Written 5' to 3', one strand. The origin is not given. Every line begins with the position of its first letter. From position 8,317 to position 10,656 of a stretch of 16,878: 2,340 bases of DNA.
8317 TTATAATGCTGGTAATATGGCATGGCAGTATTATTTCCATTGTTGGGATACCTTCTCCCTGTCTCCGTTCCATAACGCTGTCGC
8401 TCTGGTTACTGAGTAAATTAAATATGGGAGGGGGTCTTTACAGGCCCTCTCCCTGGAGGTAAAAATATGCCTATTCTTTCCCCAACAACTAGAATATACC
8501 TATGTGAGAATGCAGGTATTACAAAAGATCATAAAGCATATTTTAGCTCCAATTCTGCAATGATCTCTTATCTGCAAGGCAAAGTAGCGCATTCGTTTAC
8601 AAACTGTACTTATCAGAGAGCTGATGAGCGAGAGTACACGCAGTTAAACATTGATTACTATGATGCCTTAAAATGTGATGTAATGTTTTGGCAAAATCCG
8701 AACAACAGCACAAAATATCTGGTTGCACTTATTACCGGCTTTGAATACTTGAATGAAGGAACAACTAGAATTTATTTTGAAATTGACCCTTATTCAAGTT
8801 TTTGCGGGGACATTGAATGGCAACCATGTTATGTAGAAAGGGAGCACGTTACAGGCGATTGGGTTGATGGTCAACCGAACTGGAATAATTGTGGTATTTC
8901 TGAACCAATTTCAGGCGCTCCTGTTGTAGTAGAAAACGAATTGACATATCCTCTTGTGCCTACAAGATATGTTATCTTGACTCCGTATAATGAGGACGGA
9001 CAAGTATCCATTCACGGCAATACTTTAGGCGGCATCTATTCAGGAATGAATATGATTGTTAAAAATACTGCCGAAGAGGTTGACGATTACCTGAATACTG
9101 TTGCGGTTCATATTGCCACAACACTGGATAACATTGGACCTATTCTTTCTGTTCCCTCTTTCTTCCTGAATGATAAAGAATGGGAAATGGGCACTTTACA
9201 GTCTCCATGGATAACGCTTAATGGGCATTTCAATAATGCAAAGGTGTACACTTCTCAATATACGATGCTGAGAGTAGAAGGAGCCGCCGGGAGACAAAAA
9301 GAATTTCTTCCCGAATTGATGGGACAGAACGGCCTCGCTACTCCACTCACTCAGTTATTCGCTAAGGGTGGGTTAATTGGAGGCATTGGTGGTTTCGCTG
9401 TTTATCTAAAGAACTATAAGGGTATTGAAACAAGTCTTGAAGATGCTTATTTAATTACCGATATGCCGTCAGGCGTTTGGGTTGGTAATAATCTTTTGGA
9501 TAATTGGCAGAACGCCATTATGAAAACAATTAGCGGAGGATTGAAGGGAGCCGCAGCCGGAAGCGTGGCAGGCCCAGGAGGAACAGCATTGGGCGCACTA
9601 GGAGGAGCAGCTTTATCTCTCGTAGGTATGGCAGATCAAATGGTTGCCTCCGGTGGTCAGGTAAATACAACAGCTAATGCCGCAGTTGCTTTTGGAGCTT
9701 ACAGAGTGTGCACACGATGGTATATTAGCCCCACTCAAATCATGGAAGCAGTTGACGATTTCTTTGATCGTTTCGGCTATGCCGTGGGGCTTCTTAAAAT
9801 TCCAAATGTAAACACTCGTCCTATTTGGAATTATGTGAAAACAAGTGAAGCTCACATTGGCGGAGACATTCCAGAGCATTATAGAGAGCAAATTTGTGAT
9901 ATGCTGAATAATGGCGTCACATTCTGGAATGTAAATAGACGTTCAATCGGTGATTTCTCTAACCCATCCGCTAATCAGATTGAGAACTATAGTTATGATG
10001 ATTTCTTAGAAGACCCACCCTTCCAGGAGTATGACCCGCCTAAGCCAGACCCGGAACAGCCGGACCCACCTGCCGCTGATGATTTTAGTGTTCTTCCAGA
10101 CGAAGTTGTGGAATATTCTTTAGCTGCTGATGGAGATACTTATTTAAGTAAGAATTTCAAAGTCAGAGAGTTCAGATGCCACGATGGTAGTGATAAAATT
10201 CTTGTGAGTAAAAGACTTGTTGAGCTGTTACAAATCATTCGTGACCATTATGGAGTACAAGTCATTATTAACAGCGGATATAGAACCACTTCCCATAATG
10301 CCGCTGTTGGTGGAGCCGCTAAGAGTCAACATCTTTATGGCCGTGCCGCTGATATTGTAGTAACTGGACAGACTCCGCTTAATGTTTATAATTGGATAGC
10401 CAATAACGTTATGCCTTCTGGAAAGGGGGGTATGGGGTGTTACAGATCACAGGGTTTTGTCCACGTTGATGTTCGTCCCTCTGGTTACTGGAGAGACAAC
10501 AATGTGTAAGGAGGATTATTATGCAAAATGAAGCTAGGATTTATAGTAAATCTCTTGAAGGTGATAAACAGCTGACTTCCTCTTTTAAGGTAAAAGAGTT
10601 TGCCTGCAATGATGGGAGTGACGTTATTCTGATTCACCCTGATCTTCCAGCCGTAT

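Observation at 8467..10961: Tail-knob (gp9-like) protein fused to an M15 peptidase, next to a paralogous free M15 endolysin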

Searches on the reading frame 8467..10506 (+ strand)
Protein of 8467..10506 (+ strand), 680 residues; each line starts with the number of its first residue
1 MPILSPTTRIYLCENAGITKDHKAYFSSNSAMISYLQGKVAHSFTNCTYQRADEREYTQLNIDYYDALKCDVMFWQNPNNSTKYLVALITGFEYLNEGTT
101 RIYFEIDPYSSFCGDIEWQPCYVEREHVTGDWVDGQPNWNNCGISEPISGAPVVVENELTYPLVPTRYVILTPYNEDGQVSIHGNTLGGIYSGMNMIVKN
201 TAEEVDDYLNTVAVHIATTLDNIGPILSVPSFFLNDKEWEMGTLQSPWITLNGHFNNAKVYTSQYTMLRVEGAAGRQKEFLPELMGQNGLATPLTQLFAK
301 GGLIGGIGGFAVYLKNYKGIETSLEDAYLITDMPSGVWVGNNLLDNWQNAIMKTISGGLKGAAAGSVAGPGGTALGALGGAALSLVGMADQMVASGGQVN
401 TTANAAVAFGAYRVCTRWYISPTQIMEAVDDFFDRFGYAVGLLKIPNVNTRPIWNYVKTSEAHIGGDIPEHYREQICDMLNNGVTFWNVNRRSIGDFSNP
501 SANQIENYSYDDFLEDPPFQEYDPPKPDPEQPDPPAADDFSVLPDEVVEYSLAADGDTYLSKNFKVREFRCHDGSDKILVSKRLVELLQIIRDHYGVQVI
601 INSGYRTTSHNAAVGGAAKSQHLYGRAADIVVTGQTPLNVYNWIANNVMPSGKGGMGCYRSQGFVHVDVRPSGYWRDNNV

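Call 7: search_protein_families(library=pfam, proteins=[window:8467-10506:+], max_evalue=0.01)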
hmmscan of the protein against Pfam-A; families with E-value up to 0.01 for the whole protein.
window:8467-10506:+ (680 aa): 4 families
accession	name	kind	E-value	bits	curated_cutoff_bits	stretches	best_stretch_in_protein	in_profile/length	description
PF08291.16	Peptidase_M15_3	-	5.2e-23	81.7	23.2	1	564-668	3-108/108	Peptidase M15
PF20934.2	phi29_gp9_C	-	2.9e-12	46.6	27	1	343-497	275-444/449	Bacillus phage phi29, Tail knob protein gp9, C-terminal domain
PF05951.18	Peptidase_M15_2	-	4.8e-07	30.1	27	1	579-675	52-153/153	Bacterial protein of unknown function (DUF882)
PF16838.11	Caud_tail_N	-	1.8e-05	25.7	27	1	15-112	10-115/120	Caudoviral major tail protein N-terminus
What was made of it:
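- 10087..10506 (+): Fused Peptidase_M15_3 domain (residues 541-680). Motifs: SGYRT at 10273-10287, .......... at 10324-10353 and FVHVD at 10456-10470. Pfam E 5.2e-23 (call 7).
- On phi29 gp9-type tail knob (Pfam Caud_tail_N + phi29_gp9_C): Caud_tail_N scores 25.7 bits, just under its cut-off of 27 (call 7).
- On Holin-dependent endolysin (the free 146-aa protein): M15_3 domain (call 7).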

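Call 8: search_protein_families(library=phrogs, proteins=[window:8467-10506:+], max_evalue=0.001)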
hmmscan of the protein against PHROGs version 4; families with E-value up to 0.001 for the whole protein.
window:8467-10506:+ (680 aa): 7 families
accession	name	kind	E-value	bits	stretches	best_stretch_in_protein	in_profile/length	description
phrog_2248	-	tail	5.5e-39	135.3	2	423-493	503-577/590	tail protein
phrog_894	-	lysis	5.5e-39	135.2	1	549-676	35-167/389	endolysin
phrog_17373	-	other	1.3e-16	62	1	563-677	21-130/224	peptidase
phrog_16740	-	tail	5.9e-09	36.7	1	423-499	311-390/399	tail protein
phrog_28234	-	lysis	4.3e-07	30.3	1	570-670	260-360/372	endolysin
phrog_9205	-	unknown function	1.1e-05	24.3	1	407-489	1047-1131/1144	-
phrog_25247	-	other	4.1e-05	23.8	1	584-675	424-509/520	peptidase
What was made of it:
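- It matches phrog_894 'endolysin' (call 8).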

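Call 12: search_dna_similar(query=window:8467-10506:+, collection=phages, mode=protein, max_rows=40)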
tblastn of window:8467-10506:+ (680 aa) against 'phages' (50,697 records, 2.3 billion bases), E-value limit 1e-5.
Records with a match: 511; places in all: 511; records where one place covers at least 80% of the query: 1.
Best place of each record, by identity: 90-95% 1; <60% 510.
By first word of the organism name: Vibrio 126; Escherichia 58; Bacillus 56; Bacteriophage 34; Klebsiella 30; Clostridium 19; Microviridae 18; Vectrevirus 18; Proteus 16; Salmonella 15; and 37 more.
By host as written in the record: - 115; Vibrio harveyi BAA-1116 36; Escherichia coli 23; Bacillus subtilis 13; Stenotrophomonas maltophilia 12; Vibrio breoganii 11; Vibrio cyclitrophicus 11; Klebsiella pneumoniae 10; and 148 more.
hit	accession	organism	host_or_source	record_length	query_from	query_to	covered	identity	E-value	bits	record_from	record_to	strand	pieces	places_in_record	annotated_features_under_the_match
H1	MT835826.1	Bacteriophage sp.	human fecal samples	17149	1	680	100%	90.6%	0e+0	1402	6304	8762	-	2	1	record has no annotation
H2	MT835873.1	Bacteriophage sp.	human fecal samples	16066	1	498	73%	27.5%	1e-31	138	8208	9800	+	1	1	record has no annotation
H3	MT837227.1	Bacteriophage sp.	human fecal samples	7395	1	501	74%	25.7%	1e-26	122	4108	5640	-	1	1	record has no annotation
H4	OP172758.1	Hungatella phage CH17P1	Hungatella sp. 005845265 CSC17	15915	4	502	73%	25.3%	2e-23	112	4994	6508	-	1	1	tail knob protein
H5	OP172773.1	Clostridium phage CS229P2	Clostridium_Q symbiosum DA229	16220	4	497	73%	25.1%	1e-24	115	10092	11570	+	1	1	tail knob protein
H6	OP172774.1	Clostridium phage CS229P3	Clostridium_Q symbiosum DA229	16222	4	497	73%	25.1%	1e-24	115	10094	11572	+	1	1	tail knob protein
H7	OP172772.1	Clostridium phage CS229P1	Clostridium_Q symbiosum DA229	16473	4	497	73%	25.1%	1e-24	115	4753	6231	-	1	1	tail knob protein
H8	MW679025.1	Eggerthella phage LE1-1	Eggerthella lenta DSM 2243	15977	30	501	69%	24.4%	1e-25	119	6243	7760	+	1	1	tail protein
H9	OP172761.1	Clostridium phage CI130P1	Clostridium_AQ innocuum DA130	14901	26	497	49%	30.3%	5e-12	134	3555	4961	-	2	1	tail knob protein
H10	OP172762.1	Clostridium phage CI130P2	Clostridium_AQ innocuum DA130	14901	26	497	49%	30.3%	5e-12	134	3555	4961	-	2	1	tail knob protein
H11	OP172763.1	Clostridium phage CI461P1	Clostridium_AQ sp003481775 DA461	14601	26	497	49%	28.9%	1e-10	135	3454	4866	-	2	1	tail knob protein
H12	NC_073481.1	Clostridium phage CI461P1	Clostridium_AQ sp003481775 DA461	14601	26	497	49%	28.9%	1e-10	135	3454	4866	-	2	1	tail knob protein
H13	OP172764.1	Clostridium phage CI461P2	Clostridium_AQ sp003481775 DA461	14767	26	497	49%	28.9%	1e-10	135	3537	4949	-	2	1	tail knob protein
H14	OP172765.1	Clostridium phage CI461P3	Clostridium_AQ sp003481775 DA461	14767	26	497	49%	28.9%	1e-10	135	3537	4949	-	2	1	tail knob protein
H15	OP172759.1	Clostridium phage CI55P1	Clostridium_AQ sp003481775 DA55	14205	4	497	53%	26.8%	6e-10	133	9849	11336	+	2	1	tail knob protein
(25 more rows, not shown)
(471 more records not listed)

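Call 16: find_homologous_proteins(query=window:8467-10506:+, max_evalue=0.00001)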
Query window:8467-10506:+ (680 aa): 33 proteins with E <= 0.00001 among 8000 candidates.
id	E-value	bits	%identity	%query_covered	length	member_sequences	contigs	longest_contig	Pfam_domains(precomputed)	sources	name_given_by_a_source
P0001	0.0e+0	1591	99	100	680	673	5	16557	PF16838.12,PF05951.19,PF20934.4,PF08291.17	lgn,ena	-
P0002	2.6e-283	959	60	100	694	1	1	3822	PF16838.12,PF05951.19,PF20934.4,PF08291.17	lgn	-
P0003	6.4e-281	952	59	100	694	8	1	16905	PF16838.12,PF05951.19,PF20934.4,PF08291.17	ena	-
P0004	7.6e-280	948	59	100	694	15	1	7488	PF16838.12,PF05951.19,PF20934.4,PF08291.17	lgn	-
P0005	4.5e-228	777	50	100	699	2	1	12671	PF16838.12,PF05951.19,PF20934.4,PF08291.17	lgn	-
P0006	3.2e-224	764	50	100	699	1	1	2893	PF16838.12,PF05951.19,PF20934.4,PF08291.17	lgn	-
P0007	3.7e-151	523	47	74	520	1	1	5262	PF16838.12,PF20934.4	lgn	-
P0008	2.8e-150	520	46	73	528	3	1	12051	PF16838.12,PF20934.4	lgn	-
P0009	5.4e-148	512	45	74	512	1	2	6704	PF16838.12,PF20934.4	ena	-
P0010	2.5e-121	424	42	74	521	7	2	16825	PF16838.12,PF20934.4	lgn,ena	-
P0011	1.2e-107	379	41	74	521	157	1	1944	PF16838.12,PF20934.4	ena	-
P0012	9.9e-105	369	40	74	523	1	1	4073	PF20934.4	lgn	-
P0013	4.5e-98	347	41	72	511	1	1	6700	PF16838.12,PF20934.4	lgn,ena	-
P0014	3.7e-97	344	37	74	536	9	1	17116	PF20934.4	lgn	-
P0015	4.0e-97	344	35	74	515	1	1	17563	PF16838.12,PF20934.4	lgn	-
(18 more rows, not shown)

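Call 18: find_encoding_contigs(protein=P0003, flank=10000, max_places=2)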
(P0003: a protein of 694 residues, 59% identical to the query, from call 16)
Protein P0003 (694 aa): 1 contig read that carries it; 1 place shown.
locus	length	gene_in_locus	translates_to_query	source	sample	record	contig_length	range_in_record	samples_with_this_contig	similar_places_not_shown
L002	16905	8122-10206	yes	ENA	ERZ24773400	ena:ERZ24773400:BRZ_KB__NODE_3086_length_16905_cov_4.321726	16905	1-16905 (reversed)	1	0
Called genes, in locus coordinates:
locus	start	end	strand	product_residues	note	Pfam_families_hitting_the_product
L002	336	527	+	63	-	-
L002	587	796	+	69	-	-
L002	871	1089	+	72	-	-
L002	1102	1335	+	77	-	-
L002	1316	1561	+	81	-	-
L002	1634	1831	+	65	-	-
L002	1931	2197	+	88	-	-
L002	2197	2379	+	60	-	-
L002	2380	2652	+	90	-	-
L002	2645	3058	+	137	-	PF17427:Phi29_Phage_SSB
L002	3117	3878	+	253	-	-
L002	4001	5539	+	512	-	PF03175:DNA_pol_B_2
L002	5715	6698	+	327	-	PF05894:Podovirus_Gp16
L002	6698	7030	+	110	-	-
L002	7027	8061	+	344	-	PF25622:Phi29_MCP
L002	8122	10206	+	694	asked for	PF16838:Caud_tail_N, PF20934:phi29_gp9_C, PF05951:Peptidase_M15_2, PF08291:Peptidase_M15_3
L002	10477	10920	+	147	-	PF08291:Peptidase_M15_3, PF05951:Peptidase_M15_2 (weak)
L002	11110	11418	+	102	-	-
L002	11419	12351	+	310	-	PF05352:Phage_connector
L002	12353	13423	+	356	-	-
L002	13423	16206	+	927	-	-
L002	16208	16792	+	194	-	-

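Call 19: find_encoding_contigs(protein=P0005, flank=10000, max_places=2)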
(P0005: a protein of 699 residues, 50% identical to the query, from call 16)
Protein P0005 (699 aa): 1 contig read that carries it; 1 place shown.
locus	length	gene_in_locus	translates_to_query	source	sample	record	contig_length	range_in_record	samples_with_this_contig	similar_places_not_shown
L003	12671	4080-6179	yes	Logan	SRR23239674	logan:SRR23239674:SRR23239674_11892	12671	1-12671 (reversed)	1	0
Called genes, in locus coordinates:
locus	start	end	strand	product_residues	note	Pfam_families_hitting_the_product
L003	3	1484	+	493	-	?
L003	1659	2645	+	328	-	PF05894:Podovirus_Gp16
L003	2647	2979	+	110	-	-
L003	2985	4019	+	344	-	PF25622:Phi29_MCP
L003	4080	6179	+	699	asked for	PF16838:Caud_tail_N (weak), PF20934:phi29_gp9_C, PF05951:Peptidase_M15_2 (weak), PF08291:Peptidase_M15_3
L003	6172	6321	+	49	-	-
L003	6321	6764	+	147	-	PF08291:Peptidase_M15_3, PF05951:Peptidase_M15_2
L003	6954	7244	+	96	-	-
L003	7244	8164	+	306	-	PF05352:Phage_connector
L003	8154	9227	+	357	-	-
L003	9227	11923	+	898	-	PF05662:YadA_stalk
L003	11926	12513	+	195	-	-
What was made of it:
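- Checked: It is also found in L002 and L003, whose knob proteins are 60% and 50% identical (calls 18, 19).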

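Call 20: find_encoding_contigs(protein=P0008, flank=10000, max_places=2)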
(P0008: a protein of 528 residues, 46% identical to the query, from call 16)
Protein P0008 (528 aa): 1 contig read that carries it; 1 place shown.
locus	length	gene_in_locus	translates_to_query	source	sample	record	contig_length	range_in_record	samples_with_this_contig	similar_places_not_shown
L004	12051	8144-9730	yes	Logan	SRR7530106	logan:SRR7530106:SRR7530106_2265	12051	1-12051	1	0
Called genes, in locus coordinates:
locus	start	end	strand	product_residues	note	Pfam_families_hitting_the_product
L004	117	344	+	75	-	-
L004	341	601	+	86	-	-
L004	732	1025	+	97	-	-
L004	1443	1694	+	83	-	-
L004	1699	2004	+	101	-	-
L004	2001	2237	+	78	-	-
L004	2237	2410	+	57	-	-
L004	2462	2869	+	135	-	PF17427:Phi29_Phage_SSB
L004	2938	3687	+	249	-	-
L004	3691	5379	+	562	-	PF03175:DNA_pol_B_2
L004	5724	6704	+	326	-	PF05894:Podovirus_Gp16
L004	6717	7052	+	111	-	-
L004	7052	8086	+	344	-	PF25622:Phi29_MCP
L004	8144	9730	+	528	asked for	PF16838:Caud_tail_N (faint), PF20934:phi29_gp9_C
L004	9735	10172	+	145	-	PF08291:Peptidase_M15_3, PF05951:Peptidase_M15_2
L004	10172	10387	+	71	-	-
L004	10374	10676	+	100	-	-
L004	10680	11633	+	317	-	PF05352:Phage_connector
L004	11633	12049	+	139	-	?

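Call 21: find_encoding_contigs(protein=P0010, flank=10000, max_places=2)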
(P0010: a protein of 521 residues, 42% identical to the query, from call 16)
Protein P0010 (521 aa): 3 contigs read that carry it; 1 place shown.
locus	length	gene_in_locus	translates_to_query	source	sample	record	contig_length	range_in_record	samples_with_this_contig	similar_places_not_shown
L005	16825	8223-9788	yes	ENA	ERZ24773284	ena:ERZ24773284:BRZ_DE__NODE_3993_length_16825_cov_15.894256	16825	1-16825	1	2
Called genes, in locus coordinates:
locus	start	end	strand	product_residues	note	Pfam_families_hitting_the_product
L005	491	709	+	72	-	-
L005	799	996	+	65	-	-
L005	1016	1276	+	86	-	-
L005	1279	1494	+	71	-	-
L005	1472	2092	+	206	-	PF01551:Peptidase_M23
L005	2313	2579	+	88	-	-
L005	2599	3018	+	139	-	PF17427:Phi29_Phage_SSB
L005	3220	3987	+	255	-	-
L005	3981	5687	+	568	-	PF03175:DNA_pol_B_2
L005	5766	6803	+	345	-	PF05894:Podovirus_Gp16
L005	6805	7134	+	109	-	-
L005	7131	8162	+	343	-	PF25622:Phi29_MCP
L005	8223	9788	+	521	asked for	PF16838:Caud_tail_N (weak), PF20934:phi29_gp9_C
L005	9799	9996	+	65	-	-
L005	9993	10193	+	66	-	-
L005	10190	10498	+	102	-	-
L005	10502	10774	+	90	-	-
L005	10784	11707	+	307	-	PF05352:Phage_connector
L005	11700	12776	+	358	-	-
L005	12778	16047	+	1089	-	PF05662:YadA_stalk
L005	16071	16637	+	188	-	-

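Call 22: find_encoding_contigs(protein=P0009, flank=10000, max_places=2)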
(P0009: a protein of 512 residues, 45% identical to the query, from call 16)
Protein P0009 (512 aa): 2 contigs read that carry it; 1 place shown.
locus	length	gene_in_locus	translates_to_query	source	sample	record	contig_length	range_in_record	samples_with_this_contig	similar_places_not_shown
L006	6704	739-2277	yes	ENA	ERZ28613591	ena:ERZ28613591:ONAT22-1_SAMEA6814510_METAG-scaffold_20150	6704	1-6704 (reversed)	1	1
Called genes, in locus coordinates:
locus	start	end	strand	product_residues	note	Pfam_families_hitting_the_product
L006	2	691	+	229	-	?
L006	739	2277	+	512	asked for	PF16838:Caud_tail_N, PF20934:phi29_gp9_C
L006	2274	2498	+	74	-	-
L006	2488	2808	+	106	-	-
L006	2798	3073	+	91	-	-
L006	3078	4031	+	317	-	PF05352:Phage_connector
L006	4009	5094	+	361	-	-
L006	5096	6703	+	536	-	?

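Call 23: find_encoding_contigs(protein=P0007, flank=10000, max_places=2)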
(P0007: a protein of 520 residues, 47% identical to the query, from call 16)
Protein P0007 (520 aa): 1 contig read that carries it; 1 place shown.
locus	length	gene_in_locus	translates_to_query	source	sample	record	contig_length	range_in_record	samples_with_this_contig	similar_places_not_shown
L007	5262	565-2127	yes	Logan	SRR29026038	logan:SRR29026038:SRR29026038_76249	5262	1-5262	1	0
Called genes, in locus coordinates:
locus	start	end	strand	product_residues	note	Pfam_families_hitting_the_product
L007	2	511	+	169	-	?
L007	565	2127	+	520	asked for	PF16838:Caud_tail_N (weak), PF20934:phi29_gp9_C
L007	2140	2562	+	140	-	PF05951:Peptidase_M15_2, PF08291:Peptidase_M15_3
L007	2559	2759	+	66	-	-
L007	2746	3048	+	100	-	-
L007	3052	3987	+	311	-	PF05352:Phage_connector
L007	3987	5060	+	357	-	-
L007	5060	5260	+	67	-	?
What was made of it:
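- The unfused sister genomes L004 and L007 have the single M15 gene directly after the knob stop (calls 20, 23), which is an ideal starting point.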

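Call 24: find_encoding_contigs(protein=P0014, flank=10000, max_places=2)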
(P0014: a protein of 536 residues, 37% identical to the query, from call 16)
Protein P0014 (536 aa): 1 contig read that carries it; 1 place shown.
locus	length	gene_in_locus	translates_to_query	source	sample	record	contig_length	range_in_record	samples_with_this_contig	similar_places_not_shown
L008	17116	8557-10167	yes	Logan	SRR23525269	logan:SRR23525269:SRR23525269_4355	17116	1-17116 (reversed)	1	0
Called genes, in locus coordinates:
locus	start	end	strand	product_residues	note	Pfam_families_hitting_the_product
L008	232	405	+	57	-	-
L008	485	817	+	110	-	-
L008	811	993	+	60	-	-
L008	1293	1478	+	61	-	-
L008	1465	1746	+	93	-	-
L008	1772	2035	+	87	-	-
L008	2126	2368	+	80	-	-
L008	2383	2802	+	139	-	PF17427:Phi29_Phage_SSB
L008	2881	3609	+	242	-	-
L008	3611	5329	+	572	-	PF03175:DNA_pol_B_2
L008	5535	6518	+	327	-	PF05894:Podovirus_Gp16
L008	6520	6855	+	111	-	-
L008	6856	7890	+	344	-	PF25622:Phi29_MCP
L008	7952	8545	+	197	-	-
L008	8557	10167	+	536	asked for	PF20934:phi29_gp9_C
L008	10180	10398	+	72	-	-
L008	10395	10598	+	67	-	-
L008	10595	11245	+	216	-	PF13539:Peptidase_M15_4 (weak)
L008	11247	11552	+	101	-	-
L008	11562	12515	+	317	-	PF05352:Phage_connector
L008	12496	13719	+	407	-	-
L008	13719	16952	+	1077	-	PF07889:DUF1664 (faint), PF10805:DUF2730 (faint), PF12329:TMF_DNA_bd (faint), PF24161:CCDC39 (faint), PF04513:Baculo_PEP_C (weak), PF13166:AAA_13 (weak), PF28217:FAM81B (weak), PF05662:YadA_stalk, +2 more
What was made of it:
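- The same knob-to-connector slot holds a lysin in unfused relatives: a single free M15_3 in L004 and L007, an M15_4-like protein in L008 (calls 20, 23, 24).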

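Call 25: find_encoding_contigs(protein=P0015, flank=10000, max_places=2)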
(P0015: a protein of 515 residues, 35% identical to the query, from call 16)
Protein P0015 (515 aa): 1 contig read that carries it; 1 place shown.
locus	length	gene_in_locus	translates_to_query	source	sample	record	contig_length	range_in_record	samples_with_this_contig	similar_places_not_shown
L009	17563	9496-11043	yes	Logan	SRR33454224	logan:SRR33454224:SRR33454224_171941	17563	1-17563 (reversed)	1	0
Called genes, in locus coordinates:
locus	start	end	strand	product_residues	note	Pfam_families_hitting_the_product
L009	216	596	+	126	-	-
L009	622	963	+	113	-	-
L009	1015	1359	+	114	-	-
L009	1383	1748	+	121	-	-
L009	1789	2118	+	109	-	-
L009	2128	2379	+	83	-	-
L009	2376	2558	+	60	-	-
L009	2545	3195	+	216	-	PF01551:Peptidase_M23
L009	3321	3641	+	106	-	-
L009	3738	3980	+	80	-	-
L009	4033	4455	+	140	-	PF17427:Phi29_Phage_SSB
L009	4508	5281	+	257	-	-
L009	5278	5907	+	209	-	PF03175:DNA_pol_B_2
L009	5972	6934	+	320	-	PF03175:DNA_pol_B_2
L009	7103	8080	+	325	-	PF05894:Podovirus_Gp16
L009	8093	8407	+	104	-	-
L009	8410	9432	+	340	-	PF25622:Phi29_MCP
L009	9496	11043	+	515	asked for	PF16838:Caud_tail_N, PF20934:phi29_gp9_C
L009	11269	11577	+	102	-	-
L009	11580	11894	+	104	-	-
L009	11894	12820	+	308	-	PF05352:Phage_connector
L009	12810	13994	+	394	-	-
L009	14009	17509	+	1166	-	-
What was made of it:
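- The nearest unfused relatives (L004, L007, and also L005, L008, L009) seem to manage with a single detectable hydrolase (calls 20-25). Relatives need only one hydrolase (calls 20-25).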
